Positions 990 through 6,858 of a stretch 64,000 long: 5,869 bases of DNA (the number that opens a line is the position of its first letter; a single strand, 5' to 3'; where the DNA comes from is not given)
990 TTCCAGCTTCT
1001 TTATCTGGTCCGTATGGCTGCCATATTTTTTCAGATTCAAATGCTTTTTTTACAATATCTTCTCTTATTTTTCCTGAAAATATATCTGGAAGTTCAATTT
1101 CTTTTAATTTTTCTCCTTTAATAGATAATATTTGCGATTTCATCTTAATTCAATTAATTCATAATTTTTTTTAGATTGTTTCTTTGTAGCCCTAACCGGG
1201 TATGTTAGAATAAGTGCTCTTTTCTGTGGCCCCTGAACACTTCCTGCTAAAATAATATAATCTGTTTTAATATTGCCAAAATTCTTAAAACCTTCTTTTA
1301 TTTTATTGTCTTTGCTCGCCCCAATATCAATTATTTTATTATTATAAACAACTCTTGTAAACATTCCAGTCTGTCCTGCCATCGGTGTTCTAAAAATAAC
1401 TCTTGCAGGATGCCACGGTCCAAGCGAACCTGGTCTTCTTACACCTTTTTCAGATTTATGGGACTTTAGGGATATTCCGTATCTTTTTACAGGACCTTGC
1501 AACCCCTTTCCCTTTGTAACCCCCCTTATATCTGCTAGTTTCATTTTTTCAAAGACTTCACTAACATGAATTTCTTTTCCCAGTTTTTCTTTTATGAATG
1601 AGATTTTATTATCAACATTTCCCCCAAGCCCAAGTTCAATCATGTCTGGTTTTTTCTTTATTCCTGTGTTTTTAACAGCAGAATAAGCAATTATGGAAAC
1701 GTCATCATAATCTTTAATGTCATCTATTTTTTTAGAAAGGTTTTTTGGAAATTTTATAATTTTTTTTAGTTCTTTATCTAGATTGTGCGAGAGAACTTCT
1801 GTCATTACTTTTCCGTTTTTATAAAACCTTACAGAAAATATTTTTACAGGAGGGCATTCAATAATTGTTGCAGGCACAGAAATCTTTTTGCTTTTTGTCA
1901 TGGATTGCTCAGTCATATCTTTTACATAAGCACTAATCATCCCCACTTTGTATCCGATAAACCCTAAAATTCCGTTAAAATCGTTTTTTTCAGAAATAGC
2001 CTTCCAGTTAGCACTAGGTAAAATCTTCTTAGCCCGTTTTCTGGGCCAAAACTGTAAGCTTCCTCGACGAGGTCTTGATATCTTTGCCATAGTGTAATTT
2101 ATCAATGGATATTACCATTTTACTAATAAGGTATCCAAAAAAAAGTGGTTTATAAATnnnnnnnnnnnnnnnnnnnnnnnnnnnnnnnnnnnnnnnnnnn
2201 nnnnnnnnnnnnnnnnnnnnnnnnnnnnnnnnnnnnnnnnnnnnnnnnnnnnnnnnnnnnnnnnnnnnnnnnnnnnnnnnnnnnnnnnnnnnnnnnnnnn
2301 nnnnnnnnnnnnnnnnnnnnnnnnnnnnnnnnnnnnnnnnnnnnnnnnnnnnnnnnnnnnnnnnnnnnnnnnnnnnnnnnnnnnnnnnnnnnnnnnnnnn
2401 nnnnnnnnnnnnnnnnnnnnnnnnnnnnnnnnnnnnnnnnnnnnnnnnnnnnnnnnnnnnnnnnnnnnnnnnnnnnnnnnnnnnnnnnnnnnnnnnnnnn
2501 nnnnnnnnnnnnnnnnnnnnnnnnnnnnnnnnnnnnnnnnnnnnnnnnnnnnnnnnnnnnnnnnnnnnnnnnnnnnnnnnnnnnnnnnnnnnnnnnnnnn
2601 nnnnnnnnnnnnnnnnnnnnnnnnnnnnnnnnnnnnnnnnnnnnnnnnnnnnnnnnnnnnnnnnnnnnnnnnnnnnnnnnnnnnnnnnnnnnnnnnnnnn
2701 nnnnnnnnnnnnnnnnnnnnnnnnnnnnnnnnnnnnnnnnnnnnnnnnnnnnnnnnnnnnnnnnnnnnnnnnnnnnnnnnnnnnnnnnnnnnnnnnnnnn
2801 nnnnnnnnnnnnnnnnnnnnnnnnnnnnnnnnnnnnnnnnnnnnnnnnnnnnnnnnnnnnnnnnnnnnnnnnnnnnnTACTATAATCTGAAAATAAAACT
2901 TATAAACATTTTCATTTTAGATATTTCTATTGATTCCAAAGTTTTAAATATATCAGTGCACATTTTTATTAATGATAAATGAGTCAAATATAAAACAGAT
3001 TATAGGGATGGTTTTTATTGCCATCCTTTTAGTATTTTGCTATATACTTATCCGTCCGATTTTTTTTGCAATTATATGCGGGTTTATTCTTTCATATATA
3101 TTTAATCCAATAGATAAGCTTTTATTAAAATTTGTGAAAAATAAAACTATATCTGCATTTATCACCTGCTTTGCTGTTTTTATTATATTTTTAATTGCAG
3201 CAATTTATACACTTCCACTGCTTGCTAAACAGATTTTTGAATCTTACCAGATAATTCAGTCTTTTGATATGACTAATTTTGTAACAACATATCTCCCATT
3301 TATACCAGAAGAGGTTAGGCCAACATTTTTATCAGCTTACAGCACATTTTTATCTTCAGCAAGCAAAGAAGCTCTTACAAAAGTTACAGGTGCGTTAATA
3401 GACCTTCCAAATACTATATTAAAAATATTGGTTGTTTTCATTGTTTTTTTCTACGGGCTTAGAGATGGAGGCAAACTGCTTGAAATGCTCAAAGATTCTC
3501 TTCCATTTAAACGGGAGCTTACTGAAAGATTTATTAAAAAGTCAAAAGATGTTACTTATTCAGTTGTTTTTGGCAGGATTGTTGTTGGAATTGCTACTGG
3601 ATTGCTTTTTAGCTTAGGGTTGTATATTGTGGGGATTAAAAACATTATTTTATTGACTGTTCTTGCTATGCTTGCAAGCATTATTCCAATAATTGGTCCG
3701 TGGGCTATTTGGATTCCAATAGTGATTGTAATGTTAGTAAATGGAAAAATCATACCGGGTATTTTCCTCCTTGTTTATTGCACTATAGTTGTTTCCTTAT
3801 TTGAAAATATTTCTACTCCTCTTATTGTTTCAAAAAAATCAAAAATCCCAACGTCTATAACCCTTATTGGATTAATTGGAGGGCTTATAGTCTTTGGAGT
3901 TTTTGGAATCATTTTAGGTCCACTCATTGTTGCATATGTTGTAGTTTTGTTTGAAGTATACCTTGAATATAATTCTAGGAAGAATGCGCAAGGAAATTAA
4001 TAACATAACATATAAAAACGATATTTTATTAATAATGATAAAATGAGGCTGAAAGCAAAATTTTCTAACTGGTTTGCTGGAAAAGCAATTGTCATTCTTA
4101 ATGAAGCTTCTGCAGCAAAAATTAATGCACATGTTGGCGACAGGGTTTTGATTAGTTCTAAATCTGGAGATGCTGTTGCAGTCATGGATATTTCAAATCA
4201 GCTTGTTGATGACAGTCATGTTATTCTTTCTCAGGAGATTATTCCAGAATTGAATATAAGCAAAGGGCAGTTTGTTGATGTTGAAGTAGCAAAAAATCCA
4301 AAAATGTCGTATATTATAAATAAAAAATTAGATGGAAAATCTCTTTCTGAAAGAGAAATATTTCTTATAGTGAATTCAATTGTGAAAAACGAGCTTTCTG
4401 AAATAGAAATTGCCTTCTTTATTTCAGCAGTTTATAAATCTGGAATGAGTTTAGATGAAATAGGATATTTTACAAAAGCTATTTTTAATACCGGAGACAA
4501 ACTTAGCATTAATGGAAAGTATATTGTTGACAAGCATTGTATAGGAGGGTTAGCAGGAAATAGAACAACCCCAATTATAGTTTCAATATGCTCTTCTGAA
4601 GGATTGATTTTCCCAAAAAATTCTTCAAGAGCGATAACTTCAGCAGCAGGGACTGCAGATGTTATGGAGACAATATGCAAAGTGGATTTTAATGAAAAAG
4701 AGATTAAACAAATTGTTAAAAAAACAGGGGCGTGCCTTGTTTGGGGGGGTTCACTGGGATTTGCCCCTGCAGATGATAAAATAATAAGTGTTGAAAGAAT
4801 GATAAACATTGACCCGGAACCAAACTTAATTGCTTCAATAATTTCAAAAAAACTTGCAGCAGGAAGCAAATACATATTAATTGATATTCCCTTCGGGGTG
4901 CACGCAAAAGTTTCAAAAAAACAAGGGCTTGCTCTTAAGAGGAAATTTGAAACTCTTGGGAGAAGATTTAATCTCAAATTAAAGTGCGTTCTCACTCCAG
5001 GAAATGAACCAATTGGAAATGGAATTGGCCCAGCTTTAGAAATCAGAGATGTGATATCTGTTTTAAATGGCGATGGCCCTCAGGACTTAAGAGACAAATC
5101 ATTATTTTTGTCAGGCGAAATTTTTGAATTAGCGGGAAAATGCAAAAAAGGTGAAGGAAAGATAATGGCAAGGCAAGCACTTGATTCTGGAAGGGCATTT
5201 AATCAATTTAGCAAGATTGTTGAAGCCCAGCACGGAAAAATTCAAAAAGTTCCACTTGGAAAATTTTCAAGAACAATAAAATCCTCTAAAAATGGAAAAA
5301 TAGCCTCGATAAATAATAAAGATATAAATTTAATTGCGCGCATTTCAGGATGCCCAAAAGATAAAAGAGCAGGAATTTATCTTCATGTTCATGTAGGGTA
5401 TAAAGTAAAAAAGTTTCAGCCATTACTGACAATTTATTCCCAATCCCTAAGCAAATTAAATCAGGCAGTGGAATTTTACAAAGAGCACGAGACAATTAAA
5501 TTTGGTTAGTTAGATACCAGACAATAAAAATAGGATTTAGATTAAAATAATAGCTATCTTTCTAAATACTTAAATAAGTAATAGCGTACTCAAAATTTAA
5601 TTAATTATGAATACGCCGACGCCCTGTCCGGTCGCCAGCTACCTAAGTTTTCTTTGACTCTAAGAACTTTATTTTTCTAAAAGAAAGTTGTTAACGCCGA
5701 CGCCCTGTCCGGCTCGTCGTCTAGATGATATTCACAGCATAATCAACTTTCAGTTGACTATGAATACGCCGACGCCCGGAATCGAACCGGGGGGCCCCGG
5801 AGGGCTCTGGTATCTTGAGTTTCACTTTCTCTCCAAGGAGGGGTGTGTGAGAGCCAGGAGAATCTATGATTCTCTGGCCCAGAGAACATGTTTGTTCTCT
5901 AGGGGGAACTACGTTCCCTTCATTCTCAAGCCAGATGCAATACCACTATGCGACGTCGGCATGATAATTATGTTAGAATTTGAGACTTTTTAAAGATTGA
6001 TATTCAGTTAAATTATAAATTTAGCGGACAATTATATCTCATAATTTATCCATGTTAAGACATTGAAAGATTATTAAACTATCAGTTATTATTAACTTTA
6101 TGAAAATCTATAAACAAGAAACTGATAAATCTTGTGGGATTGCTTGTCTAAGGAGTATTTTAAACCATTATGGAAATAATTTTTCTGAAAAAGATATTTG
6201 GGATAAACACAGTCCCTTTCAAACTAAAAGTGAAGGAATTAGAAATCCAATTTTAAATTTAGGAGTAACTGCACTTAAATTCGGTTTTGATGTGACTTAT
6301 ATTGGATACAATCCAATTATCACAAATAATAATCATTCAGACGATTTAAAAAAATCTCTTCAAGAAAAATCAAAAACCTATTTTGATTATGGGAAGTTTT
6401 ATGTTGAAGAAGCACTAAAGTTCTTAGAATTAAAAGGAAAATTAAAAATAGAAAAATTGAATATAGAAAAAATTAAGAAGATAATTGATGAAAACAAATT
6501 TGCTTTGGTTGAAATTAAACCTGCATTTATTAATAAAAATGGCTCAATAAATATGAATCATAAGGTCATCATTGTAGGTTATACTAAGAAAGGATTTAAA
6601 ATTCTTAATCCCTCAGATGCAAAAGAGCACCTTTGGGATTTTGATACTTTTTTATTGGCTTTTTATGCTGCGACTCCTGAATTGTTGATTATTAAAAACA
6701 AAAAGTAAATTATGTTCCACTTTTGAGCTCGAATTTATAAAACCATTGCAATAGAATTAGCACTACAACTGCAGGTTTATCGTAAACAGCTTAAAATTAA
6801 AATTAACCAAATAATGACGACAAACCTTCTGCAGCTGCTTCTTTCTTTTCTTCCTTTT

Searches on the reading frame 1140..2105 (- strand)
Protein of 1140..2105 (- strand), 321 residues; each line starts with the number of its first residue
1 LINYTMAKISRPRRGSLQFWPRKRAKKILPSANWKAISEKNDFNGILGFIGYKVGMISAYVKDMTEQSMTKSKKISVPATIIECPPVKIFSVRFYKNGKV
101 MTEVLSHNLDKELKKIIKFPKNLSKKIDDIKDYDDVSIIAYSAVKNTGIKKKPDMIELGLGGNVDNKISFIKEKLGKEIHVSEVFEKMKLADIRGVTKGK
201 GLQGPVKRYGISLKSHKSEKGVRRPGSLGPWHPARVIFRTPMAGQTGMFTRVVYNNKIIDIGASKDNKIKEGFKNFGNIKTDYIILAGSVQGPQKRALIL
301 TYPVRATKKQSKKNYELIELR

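Call 54: search_protein_families(library=pfam, proteins=[window:1140-2105:-], max_evalue=0.001)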
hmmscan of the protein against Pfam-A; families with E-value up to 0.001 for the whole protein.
window:1140-2105:- (321 aa): 1 family
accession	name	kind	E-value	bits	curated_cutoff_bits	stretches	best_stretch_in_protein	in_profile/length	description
PF00297.29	Ribosomal_L3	-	2.9e-55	188.2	22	1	7-311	4-352/369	Ribosomal protein L3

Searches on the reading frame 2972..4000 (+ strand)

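Call 54: search_protein_families(library=pfam, proteins=[window:2972-4000:+], max_evalue=0.001)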
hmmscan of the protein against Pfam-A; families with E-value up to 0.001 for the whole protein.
window:2972-4000:+ (342 aa): 1 family
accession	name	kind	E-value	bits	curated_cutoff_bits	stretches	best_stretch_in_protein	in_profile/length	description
PF01594.21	AI-2E_transport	-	6.5e-45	154.2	34.3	1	13-330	4-326/327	AI-2E family transporter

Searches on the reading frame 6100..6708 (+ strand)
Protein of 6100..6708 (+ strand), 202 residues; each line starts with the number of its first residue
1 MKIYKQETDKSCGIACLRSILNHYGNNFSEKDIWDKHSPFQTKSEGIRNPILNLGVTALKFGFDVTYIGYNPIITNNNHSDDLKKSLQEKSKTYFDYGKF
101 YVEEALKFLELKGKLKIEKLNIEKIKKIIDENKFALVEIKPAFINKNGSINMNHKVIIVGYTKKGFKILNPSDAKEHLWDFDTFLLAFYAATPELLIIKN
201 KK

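Call 54: search_protein_families(library=pfam, proteins=[window:6100-6708:+], max_evalue=0.001)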
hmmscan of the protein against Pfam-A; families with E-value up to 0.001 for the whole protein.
window:6100-6708:+ (202 aa): 2 families
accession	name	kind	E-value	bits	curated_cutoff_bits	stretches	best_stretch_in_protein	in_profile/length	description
PF03412.21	Peptidase_C39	-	1.7e-10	41.3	22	1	2-66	3-62/133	Peptidase C39 family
PF13529.12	Peptidase_C39_2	-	3.9e-07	31.2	24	0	2-36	4-40/143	Peptidase_C39 like family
